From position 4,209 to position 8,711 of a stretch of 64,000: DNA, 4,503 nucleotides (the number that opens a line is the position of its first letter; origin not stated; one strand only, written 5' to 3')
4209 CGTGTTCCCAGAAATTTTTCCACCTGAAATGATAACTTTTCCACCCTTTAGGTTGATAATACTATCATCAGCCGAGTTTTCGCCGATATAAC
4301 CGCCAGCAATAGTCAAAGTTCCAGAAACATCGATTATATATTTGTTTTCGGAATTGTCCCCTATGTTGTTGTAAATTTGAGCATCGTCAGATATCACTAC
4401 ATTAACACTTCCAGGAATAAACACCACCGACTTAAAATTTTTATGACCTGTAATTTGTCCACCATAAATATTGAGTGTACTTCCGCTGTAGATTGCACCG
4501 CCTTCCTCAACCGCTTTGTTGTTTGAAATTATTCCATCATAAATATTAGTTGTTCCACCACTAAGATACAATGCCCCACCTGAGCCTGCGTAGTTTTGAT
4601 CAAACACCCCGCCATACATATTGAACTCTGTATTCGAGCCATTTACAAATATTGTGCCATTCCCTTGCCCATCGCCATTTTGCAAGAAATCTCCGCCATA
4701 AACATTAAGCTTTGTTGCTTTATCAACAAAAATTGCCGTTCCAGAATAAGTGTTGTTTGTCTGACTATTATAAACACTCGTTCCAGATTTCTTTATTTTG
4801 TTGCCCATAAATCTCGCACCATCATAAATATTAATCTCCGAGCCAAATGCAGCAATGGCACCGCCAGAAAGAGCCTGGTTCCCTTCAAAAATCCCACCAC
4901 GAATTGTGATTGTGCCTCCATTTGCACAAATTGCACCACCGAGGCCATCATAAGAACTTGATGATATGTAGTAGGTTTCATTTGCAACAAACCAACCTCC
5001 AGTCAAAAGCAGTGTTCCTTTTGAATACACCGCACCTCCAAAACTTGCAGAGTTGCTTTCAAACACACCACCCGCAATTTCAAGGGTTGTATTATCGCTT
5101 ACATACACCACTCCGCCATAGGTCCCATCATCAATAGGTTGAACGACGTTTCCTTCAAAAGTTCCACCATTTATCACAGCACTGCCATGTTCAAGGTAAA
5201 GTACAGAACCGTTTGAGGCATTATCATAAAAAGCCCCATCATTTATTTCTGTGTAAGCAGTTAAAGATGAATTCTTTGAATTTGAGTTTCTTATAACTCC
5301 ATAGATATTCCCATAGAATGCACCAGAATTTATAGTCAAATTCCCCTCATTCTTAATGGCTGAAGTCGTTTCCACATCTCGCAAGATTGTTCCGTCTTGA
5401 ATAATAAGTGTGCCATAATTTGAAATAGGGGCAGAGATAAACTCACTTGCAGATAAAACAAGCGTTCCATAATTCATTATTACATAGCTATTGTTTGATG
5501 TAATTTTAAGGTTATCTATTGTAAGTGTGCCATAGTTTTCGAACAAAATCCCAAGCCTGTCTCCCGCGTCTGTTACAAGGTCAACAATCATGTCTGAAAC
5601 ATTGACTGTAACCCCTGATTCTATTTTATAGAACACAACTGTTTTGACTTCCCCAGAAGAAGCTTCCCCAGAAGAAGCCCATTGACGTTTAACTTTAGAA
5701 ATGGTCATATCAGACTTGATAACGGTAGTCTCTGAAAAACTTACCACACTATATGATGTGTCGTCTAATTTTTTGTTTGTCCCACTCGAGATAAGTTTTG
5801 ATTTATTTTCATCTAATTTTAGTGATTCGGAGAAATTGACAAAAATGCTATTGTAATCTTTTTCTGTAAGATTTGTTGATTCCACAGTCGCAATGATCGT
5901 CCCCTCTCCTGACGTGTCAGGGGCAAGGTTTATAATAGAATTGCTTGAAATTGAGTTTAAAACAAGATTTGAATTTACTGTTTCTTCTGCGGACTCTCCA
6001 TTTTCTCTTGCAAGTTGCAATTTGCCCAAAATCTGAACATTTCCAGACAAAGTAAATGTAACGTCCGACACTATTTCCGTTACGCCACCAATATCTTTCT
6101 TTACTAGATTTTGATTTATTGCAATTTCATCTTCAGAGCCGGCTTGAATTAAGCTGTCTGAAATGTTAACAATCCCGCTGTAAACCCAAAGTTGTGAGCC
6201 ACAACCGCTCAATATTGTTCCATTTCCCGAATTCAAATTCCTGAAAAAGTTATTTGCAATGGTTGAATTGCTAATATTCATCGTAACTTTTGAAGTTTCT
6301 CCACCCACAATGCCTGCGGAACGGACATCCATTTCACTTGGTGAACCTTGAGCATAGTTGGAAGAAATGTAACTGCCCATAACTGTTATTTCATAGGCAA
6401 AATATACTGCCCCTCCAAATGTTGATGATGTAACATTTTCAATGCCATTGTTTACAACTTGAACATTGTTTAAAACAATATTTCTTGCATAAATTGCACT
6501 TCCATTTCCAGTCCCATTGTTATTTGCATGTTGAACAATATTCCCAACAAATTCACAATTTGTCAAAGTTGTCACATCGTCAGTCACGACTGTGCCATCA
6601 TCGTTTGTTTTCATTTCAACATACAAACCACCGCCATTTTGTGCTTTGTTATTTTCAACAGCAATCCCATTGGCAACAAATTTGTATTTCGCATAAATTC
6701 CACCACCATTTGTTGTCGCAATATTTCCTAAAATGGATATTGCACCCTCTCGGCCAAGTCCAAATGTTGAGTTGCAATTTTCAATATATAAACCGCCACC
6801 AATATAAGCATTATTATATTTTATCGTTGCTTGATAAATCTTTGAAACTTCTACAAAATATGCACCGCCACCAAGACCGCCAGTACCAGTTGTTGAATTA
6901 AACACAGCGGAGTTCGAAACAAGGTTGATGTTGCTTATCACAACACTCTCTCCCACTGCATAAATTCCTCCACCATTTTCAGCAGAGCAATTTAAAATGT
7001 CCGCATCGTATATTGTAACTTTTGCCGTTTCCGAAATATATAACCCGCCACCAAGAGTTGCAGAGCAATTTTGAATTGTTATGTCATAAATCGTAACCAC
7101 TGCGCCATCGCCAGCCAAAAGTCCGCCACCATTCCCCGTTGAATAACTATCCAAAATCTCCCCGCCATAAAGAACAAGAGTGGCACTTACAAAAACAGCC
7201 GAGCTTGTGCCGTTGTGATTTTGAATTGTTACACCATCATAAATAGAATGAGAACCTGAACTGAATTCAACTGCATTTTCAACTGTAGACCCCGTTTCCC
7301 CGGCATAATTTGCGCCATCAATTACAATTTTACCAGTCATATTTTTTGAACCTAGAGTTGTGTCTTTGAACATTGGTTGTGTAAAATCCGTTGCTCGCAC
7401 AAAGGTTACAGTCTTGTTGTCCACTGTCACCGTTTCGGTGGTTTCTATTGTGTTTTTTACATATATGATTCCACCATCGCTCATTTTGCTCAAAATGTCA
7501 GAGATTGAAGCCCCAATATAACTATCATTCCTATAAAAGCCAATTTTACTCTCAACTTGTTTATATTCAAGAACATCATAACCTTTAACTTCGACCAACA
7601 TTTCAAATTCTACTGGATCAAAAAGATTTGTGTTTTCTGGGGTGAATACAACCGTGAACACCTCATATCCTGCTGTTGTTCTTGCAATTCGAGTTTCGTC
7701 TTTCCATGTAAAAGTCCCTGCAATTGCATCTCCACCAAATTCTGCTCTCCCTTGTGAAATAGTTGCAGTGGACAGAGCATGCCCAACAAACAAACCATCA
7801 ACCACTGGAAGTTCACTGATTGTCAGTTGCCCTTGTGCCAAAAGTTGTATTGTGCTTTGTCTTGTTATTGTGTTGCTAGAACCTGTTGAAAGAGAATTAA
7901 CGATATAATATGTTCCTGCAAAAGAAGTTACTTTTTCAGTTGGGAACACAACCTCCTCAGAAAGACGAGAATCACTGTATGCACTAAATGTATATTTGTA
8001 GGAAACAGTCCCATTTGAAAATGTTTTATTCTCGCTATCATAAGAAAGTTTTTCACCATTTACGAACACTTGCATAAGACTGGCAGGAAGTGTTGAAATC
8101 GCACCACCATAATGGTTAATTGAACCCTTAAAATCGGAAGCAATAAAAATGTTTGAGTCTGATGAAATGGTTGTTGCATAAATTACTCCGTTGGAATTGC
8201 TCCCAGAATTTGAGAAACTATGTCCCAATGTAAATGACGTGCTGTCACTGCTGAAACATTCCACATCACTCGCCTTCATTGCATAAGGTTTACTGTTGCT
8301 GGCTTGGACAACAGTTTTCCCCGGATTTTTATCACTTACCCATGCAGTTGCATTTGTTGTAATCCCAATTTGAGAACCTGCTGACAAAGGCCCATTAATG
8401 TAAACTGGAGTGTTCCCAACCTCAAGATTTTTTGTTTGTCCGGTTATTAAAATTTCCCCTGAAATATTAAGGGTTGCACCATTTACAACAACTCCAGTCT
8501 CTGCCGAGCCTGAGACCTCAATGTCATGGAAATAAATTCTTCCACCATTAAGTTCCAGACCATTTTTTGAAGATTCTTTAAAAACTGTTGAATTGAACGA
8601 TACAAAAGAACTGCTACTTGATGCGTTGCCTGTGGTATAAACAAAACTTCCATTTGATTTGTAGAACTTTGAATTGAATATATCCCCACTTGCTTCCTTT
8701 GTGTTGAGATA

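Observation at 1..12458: The apparently ORF-poor first 12.4 kb is one uninterrupted giant coding frame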

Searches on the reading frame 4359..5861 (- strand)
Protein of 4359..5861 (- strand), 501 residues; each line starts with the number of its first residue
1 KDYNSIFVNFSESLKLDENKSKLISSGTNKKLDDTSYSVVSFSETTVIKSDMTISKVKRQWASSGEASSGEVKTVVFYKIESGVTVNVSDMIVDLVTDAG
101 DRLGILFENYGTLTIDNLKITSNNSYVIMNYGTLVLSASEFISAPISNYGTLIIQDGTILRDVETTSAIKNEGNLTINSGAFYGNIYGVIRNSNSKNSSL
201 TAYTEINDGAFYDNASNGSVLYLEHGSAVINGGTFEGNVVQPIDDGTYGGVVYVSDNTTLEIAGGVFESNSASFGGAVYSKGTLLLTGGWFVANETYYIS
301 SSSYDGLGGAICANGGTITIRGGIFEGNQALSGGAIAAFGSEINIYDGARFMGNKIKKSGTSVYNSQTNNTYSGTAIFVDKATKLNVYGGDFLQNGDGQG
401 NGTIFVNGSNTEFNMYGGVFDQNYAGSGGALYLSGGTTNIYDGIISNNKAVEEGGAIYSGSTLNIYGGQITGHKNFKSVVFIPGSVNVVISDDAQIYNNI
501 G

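Call 22: search_protein_families(library=pfam, proteins=[window:4359-5861:-], max_evalue=1)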
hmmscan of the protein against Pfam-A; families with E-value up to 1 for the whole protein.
window:4359-5861:- (501 aa): 3 families
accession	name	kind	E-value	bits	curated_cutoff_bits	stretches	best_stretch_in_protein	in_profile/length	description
PF02415.23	Chlam_PMP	-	1.3e-06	28.5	20.6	2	444-459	3-18/19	Chlamydia polymorphic membrane protein (Chlamydia_PMP) repeat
PF23283.1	D8C_UMOD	-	0.0067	17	27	1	404-449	3-46/88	Uromodulin-like, D8C domain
PF09917.15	DUF2147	-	0.061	14.4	27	0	220-266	50-99/112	Uncharacterized protein conserved in bacteria (DUF2147)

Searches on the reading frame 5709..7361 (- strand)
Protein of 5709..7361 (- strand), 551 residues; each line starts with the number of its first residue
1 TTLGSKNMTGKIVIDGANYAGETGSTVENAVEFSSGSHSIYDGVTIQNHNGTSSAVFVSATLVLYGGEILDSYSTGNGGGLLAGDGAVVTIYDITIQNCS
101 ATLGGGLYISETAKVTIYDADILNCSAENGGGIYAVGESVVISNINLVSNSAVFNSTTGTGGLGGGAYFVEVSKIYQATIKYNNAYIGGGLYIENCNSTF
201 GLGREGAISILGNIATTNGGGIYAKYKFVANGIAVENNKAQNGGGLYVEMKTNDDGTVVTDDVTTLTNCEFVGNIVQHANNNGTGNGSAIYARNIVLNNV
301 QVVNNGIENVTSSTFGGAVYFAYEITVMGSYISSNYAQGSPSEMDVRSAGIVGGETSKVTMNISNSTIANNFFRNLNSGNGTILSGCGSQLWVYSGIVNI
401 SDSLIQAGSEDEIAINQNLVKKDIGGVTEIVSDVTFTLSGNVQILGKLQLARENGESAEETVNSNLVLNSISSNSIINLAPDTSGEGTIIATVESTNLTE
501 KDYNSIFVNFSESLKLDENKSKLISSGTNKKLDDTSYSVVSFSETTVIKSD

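Call 22: search_protein_families(library=pfam, proteins=[window:5709-7361:-], max_evalue=1)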
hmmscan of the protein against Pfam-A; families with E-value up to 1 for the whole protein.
window:5709-7361:- (551 aa): 1 family
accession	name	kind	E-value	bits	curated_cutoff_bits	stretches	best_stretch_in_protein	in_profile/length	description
PF02415.23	Chlam_PMP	-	0.17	12.6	20.6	1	208-225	2-19/19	Chlamydia polymorphic membrane protein (Chlamydia_PMP) repeat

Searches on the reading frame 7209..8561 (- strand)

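Call 22: search_protein_families(library=pfam, proteins=[window:7209-8561:-], max_evalue=1)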
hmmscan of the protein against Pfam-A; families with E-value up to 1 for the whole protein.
window:7209-8561:- (451 aa): 1 family
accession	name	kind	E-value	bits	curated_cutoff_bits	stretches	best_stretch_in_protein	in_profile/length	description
PF24743.1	DUF7692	-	0.036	14.7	26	1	361-399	5-43/55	Domain of unknown function (DUF7692)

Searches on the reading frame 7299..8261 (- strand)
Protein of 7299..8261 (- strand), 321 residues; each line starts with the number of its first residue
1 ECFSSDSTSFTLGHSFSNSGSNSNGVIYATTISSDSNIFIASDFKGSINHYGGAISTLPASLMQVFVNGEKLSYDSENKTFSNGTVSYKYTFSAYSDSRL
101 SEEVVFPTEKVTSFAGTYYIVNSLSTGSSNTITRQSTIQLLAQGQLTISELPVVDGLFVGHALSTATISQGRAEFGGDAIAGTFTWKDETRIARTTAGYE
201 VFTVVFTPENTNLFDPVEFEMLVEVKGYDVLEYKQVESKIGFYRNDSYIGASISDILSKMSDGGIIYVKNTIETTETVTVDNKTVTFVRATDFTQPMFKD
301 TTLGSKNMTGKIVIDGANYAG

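Call 55: find_homologous_proteins(query=window:7299-8261:-, max_evalue=0.001)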
Query window:7299-8261:-: 1265 candidates shared short words with the query, none scored E <= 0.001.
